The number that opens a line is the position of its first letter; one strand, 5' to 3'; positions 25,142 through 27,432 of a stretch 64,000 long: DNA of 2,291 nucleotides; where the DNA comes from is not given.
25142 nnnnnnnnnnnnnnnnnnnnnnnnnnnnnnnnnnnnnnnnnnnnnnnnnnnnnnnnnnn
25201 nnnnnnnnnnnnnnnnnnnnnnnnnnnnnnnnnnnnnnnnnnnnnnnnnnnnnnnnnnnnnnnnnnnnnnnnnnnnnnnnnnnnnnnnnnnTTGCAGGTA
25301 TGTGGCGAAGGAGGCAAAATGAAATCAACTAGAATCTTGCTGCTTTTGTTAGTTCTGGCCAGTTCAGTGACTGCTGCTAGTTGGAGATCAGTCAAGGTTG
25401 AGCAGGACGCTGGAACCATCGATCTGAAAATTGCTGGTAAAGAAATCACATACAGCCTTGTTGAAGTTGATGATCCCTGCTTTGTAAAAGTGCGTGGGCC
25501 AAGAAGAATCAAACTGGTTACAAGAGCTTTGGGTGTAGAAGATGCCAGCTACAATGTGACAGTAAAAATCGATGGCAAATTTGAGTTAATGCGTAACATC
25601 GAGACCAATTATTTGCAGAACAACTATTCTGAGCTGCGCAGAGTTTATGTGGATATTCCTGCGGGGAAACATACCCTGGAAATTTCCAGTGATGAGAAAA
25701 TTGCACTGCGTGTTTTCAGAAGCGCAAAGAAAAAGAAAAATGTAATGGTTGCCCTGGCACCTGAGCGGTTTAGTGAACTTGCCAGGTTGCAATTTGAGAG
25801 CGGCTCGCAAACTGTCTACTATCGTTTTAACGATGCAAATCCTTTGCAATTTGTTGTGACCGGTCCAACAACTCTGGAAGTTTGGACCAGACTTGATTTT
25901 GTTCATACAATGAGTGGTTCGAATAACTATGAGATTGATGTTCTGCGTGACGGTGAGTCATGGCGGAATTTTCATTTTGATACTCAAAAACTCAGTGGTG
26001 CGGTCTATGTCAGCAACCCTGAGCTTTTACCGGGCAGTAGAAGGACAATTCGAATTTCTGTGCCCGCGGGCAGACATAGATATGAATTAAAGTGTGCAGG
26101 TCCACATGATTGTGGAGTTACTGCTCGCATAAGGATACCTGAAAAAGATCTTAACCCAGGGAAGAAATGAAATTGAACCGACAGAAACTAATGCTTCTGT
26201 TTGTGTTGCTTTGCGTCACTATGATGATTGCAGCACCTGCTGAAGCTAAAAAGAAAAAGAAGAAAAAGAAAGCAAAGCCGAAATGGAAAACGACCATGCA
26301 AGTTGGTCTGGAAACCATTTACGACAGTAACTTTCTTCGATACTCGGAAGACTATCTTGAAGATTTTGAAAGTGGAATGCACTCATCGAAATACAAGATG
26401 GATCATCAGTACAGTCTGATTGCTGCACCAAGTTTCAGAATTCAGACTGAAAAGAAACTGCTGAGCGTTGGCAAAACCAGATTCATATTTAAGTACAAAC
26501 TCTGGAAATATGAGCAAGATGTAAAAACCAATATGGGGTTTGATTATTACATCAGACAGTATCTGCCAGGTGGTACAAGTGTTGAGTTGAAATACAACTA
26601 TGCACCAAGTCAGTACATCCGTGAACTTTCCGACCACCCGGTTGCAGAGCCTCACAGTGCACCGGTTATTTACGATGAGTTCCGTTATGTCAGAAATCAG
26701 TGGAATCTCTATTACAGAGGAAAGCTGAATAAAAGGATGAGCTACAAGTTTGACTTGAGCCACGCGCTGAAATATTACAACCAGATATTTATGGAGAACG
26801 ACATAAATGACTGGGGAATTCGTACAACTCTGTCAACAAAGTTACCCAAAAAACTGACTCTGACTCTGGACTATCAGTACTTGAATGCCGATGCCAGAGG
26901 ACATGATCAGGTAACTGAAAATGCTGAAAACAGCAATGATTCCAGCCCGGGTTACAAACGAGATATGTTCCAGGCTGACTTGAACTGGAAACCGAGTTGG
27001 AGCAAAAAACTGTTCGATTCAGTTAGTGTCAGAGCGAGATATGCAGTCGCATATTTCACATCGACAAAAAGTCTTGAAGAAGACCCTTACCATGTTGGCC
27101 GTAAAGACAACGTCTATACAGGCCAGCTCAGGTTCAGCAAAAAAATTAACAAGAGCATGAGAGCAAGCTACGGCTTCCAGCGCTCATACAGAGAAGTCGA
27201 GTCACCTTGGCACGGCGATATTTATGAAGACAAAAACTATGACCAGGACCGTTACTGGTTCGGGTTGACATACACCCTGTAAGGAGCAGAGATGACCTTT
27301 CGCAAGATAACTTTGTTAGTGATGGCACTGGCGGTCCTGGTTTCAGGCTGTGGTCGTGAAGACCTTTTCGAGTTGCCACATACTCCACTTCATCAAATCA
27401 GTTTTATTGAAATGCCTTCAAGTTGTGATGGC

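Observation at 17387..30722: Candidate new surface system: poly-gamma-glutamate synthase co-transcribed with a C25 (PorU/gingipain-family) protein, OM barrel and acyltransferase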

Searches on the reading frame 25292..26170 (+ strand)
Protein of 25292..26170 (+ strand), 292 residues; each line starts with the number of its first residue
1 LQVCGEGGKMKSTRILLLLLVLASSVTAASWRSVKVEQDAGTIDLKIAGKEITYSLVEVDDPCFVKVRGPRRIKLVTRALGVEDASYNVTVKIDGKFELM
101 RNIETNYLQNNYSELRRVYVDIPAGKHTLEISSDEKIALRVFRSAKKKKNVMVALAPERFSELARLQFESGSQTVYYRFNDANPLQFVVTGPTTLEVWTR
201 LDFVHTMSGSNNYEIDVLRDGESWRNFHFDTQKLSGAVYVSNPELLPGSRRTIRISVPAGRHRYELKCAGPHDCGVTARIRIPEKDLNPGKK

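Call 3: search_protein_families(library=pfam, proteins=[window:25292-26170:+], max_evalue=0.01)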
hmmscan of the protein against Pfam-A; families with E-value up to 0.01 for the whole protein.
window:25292-26170:+ (292 aa): 0 families

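Call 4: search_protein_families(library=ncbifam, proteins=[window:25292-26170:+], max_evalue=0.01)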
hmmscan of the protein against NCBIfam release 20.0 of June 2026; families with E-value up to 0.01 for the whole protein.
window:25292-26170:+ (292 aa): 0 families

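Call 28: search_solved_structures(query=A3, max_evalue=10)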
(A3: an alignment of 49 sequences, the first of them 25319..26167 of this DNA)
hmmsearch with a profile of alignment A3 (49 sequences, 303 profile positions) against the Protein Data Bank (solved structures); distinct sequences matched with E-value up to 10: 1.
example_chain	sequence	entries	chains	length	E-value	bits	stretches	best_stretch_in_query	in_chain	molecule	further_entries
2l0d_A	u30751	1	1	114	0.47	12.6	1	66-131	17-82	Cell surface protein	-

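Call 31: search_protein_families(library=pfam, alignment_id=A3, max_evalue=0.1)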
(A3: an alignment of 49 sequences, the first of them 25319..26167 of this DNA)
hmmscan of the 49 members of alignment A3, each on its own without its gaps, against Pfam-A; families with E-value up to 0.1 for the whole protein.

A. member 1, window:25319-26167:+ (283 aa): 0 families

B. families by the number of members that match (of 49 scanned): 16 families
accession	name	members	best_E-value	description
PF21786.3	Bflower_3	2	0.047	6-fold beta flower protein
PF17829.7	GH115_C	1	0.0011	Glycosyl hydrolase family 115 C-terminal domain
PF16353.11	LacZ_4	1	0.0035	Beta-galactosidase, domain 4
PF18231.7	SerK_C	1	0.021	L-serine kinase SerK, C-terminal domain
PF17797.7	RL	1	0.022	RL domain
PF22361.2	IglE_N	1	0.037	IglE, N-terminal domain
PF01768.21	Birna_VP4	1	0.049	Birnavirus VP4 protein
PF00927.28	Transglut_C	1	0.054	Transglutaminase family, C-terminal ig like domain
PF22820.2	TcaA_3rd_4th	1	0.06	TcaA protein 3rd/4th domain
PF24156.1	DUF7407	1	0.064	Domain of unknown function (DUF7407)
PF07009.16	NusG_II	1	0.069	NusG domain II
PF20242.3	Emfourin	1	0.088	Emfourin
PF21226.3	MalQ_N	1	0.091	MalQ N-terminal beta sandwich domain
PF23886.1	DUF7239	1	0.092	Family of unknown function (DUF7239)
PF22184.2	CBM_56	1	0.094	Carbohydrate binding module family 56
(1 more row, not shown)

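Call 37: find_homologous_proteins(query=window:25319-26167:+, max_evalue=0.00001)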
Query window:25319-26167:+ (283 aa): 5 proteins with E <= 0.00001 among 1733 candidates.
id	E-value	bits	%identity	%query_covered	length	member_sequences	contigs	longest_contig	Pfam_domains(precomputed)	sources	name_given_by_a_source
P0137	1.3e-184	630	100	100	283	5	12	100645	-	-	-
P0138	5.1e-167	572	90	100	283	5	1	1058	-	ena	-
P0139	9.8e-167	571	89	100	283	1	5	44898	-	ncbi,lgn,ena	-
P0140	4.8e-152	523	80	100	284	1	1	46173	-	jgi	jgi:hypothetical protein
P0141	2.0e-66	242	42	98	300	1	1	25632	-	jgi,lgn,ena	-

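Call 38: find_encoding_contigs(protein=P0139, flank=10000, max_places=3)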
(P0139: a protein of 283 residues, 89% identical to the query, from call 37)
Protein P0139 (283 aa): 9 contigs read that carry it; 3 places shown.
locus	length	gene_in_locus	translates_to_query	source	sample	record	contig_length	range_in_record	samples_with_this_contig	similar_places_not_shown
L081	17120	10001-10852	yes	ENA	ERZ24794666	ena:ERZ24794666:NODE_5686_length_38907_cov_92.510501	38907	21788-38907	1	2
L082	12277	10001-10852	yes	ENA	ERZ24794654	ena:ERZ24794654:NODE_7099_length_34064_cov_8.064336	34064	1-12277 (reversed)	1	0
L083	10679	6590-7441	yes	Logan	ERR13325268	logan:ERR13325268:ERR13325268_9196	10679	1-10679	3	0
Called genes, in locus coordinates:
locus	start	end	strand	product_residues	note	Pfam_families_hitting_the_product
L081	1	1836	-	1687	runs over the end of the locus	PF08126:Propeptide_C25, PF01364:Peptidase_C25, PF02369:Big_1 (weak), PF13620:CarboxypepD_reg (weak), PF13860:FlgD_ig, PF18962:Por_Secre_tail (weak)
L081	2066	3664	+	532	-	PF22842:Pel9A-like_beta_helix (weak), PF05048:NosD (weak), PF13229:Beta_helix, PF13860:FlgD_ig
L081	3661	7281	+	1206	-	PF01364:Peptidase_C25, PF13860:FlgD_ig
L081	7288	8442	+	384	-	PF08245:Mur_ligase_M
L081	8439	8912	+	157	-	PF14102:Caps_synth_CapC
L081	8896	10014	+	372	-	-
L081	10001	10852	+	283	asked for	-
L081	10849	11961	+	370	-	-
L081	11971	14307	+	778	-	PF08309:LVIVD (weak), PF03781:FGE-sulfatase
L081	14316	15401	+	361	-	PF07786:HGSNAT_cat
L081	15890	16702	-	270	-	PF13276:HTH_21, PF00665:rve, PF13683:rve_3, PF13333:rve_2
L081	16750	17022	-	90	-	PF01527:HTH_Tnp_1, PF13384:HTH_23 (weak), PF13518:HTH_28 (weak)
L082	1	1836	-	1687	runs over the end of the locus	PF08126:Propeptide_C25, PF01364:Peptidase_C25, PF02369:Big_1 (weak), PF13620:CarboxypepD_reg (weak), PF13860:FlgD_ig, PF18962:Por_Secre_tail (weak)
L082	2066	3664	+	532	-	PF22842:Pel9A-like_beta_helix (weak), PF05048:NosD (weak), PF13229:Beta_helix, PF13860:FlgD_ig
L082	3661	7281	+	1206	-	PF01364:Peptidase_C25, PF13860:FlgD_ig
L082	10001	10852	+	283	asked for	-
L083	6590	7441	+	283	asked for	-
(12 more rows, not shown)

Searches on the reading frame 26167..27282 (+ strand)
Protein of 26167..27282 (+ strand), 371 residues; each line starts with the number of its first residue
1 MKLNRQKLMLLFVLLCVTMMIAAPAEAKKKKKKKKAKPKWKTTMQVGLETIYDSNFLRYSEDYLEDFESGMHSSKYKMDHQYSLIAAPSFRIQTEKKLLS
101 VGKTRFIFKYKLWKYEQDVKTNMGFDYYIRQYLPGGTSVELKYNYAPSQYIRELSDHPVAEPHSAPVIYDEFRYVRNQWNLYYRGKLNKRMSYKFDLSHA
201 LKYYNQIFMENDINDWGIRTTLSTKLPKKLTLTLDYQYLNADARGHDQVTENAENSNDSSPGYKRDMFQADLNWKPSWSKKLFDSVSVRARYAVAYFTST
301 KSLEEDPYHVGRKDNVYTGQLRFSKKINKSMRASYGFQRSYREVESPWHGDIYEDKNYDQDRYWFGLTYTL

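Call 3: search_protein_families(library=pfam, proteins=[window:26167-27282:+], max_evalue=0.01)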
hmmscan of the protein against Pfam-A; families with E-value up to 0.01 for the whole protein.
window:26167-27282:+ (371 aa): 1 family
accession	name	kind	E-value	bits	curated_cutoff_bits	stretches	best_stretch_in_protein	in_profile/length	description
PF10677.15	DUF2490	-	0.0046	17.1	29.8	0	181-279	7-85/186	Protein of unknown function (DUF2490)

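Call 4: search_protein_families(library=ncbifam, proteins=[window:26167-27282:+], max_evalue=0.01)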
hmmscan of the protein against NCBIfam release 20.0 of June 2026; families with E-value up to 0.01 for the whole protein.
window:26167-27282:+ (371 aa): 0 families

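Call 27: search_solved_structures(query=A2, max_evalue=10)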
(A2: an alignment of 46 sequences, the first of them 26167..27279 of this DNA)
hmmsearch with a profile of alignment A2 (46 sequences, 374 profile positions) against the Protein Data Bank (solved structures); distinct sequences matched with E-value up to 10: 1.
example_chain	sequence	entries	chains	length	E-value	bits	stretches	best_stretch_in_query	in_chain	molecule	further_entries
9ch4_A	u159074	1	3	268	1.6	10.8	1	172-216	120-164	Ig-like domain-containing protein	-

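Call 30: search_protein_families(library=pfam, alignment_id=A2, max_evalue=0.1)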
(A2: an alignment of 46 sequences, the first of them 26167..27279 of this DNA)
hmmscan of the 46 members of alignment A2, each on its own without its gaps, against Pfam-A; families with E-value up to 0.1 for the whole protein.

A. member 1, window:26167-27279:+ (371 aa): 1 family
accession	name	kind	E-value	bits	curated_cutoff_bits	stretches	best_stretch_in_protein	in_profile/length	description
PF10677.15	DUF2490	-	0.0046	17.1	29.8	1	181-279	7-85/186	Protein of unknown function (DUF2490)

B. families by the number of members that match (of 46 scanned): 15 families
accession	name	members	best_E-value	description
PF13505.12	OMP_b-brl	5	3.5e-07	Outer membrane protein beta-barrel domain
PF10082.15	BBP2_2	4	0.00051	Putative beta-barrel porin 2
PF10677.15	DUF2490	3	0.0044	Protein of unknown function (DUF2490)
PF13609.12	Porin_4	2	0.0031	Gram-negative porin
PF19089.6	DUF5777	2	0.0035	Membrane bound beta barrel domain (DUF5777)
PF01103.29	Omp85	1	0.002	Omp85 superfamily domain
PF24653.1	Phage_OMP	1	0.0095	Cyanophage outer membrane protein like beta barrel domain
PF24604.1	B-barrel_PelB_C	1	0.019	PelB, C-terminal beta barrel domain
PF17842.7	dsRBD2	1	0.023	Double-stranded RNA binding domain 2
PF11557.14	Omp_AT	1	0.029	Solitary outer membrane autotransporter beta-barrel domain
PF14905.12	OMP_b-brl_3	1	0.045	Outer membrane protein beta-barrel family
PF19471.4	DUF6008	1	0.078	Family of unknown function (DUF6008)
PF03372.29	Exo_endo_phos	1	0.085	Endonuclease/Exonuclease/phosphatase family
PF15753.10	BLOC1S3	1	0.087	Biogenesis of lysosome-related organelles complex 1 subunit 3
PF04191.18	PEMT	1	0.1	Phospholipid methyltransferase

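Call 34: find_homologous_proteins(query=window:26167-27279:+, max_evalue=0.00001)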
Query window:26167-27279:+ (371 aa): 16 proteins with E <= 0.00001 among 1500 candidates.
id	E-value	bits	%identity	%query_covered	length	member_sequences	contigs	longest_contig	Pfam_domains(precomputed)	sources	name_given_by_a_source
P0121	5.1e-251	850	100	100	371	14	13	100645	-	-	-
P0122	6.2e-120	419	57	95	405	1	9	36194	-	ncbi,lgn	-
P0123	1.1e-118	415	55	89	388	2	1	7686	-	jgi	jgi:hypothetical protein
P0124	8.4e-116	405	55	88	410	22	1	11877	-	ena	-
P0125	3.1e-113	397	49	99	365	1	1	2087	-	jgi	jgi:hypothetical protein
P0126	3.4e-111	390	53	89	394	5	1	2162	-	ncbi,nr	ncbi:hypothetical protein KKG45_06790, partial [bacterium]|nr:hypothetical protein [bacterium]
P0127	7.5e-111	389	55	89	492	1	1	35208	-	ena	-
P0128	3.5e-109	383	53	89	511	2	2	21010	-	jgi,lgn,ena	jgi:hypothetical protein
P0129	1.3e-107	378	48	89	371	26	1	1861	-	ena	-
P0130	2.5e-104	367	50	94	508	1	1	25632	-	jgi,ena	-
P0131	4.1e-104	367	50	91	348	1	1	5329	-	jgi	jgi:hypothetical protein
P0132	6.6e-100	353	48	94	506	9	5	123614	-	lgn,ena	-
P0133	5.8e-99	350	47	95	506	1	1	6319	-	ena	-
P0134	2.7e-96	341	47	90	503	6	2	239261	-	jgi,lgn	-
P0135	1.8e-94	335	44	100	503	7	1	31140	-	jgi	-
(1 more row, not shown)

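Call 41: predict_structure(alignment_id=A4)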
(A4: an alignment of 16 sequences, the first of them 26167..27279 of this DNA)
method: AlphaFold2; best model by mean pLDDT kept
length: 371 residues; sequences in the alignment: 16
mean_pLDDT: 80.3   pTM: 0.74
mean pLDDT of the five models: 80.3, 80.2, 79.4, 78.3, 76.9
residues with pLDDT >= 90: 177; 70-90: 85; 50-70: 71; < 50: 38
segments of 3 or more residues with pLDDT < 50: 21-33, 72-77, 245-259
pLDDT, mean of each block of 10 residues (from residue 1): 68 70 41 60 96 68 58 49 86 91 95 82 95 95 92 56 62 87 97 97 68 84 94 97 52 43 92 93 96 91 81 94 96 97 83 70 96 91
secondary structure, 60 per line:
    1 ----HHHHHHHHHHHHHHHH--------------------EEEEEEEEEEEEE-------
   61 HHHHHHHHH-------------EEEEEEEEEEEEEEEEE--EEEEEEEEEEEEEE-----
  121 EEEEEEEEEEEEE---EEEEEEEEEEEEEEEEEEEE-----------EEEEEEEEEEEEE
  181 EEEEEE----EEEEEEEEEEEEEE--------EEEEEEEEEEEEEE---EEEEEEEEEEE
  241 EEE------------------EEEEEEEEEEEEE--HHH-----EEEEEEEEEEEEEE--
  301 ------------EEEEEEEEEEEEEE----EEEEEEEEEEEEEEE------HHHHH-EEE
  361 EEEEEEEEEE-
elements in order: H5-20 E41-53 H61-69 E83-99 E102-115 E121-133 E137-156 E168-186 E191-204 E213-226 E230-243 E262-274 E285-298 E313-326 E331-345 H352-356 E358-370

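Call 46: fold_search(model_id=the predicted structure, library=pdb)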
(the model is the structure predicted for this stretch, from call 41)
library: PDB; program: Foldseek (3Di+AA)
matches with E <= 10: 820; with E <= 0.001: 218
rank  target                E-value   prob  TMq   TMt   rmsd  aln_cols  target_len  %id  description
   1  5mdo_A                6.6e-09  1.00  0.42  0.45   9.8       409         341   11  Crystal structure of in vitro folded Chitoporin VhChip from Vibrio harveyi (crystal form I) (released 2017-12-20)
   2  5mdq_A                7.4e-09  1.00  0.42  0.44   9.9       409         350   11  Crystal structure of outer membrane expressed Chitoporin VhChip from Vibrio harveyi (released 2017-12-20)
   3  2wvp                  1.2e-08  1.00  0.47  0.62   6.5       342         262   10  Synthetically modified OmpG (released 2010-07-14)
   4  7q5c                  1.5e-08  1.00  0.47  0.65   6.4       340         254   10  Crystal structure of OmpG in space group 96 (released 2022-11-16)
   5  4v3h_B                1.8e-08  1.00  0.48  0.56   7.3       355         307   10  Crystal structure of CymA from Klebsiella oxytoca (released 2015-06-03)
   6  2iwv_A                3.0e-08  1.00  0.51  0.65   6.3       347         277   12  Structure of the monomeric outer membrane porin OmpG in the open and closed conformation (released 2006-08-14)
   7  4d51                  3.7e-08  1.00  0.50  0.57   9.3       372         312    8  Crystal structure of CymA from Klebsiella oxytoca (released 2015-06-03)
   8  7eqm_A                4.2e-08  1.00  0.41  0.45   9.5       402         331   11  Apo Truncated VhChiP (Delta 1-19) (released 2022-08-10)
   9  2f1c                  4.7e-08  1.00  0.43  0.60   6.9       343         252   10  Crystal structure of the monomeric porin OmpG (released 2006-06-27)
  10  3wi4                  7.3e-08  1.00  0.41  0.47   9.8       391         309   10  Crystal structure of wild-type PorB from Neisseria meningitidis serogroup B (released 2014-01-01)
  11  2x9k                  1.1e-07  1.00  0.50  0.63   6.6       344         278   11  Structure of a E.coli porin (released 2011-01-26)
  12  4v3g_B                1.1e-07  1.00  0.51  0.58   6.6       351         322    9  Crystal structure of CymA from Klebsiella oxytoca (released 2015-06-03)
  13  6ehe                  2.1e-07  1.00  0.41  0.48  10.2       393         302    7  OmpTdeltaL8 (loop L8 deletion mutant of OmpT), an outer membrane protein of Vibrio cholerae (released 2018-04-25)
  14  2fgq                  2.4e-07  1.00  0.43  0.48   9.5       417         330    8  High resolution X-ray structure of Omp32 in complex with malate (released 2006-01-31)
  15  4v3g_A                2.5e-07  1.00  0.48  0.53   6.9       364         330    9  Crystal structure of CymA from Klebsiella oxytoca (released 2015-06-03)
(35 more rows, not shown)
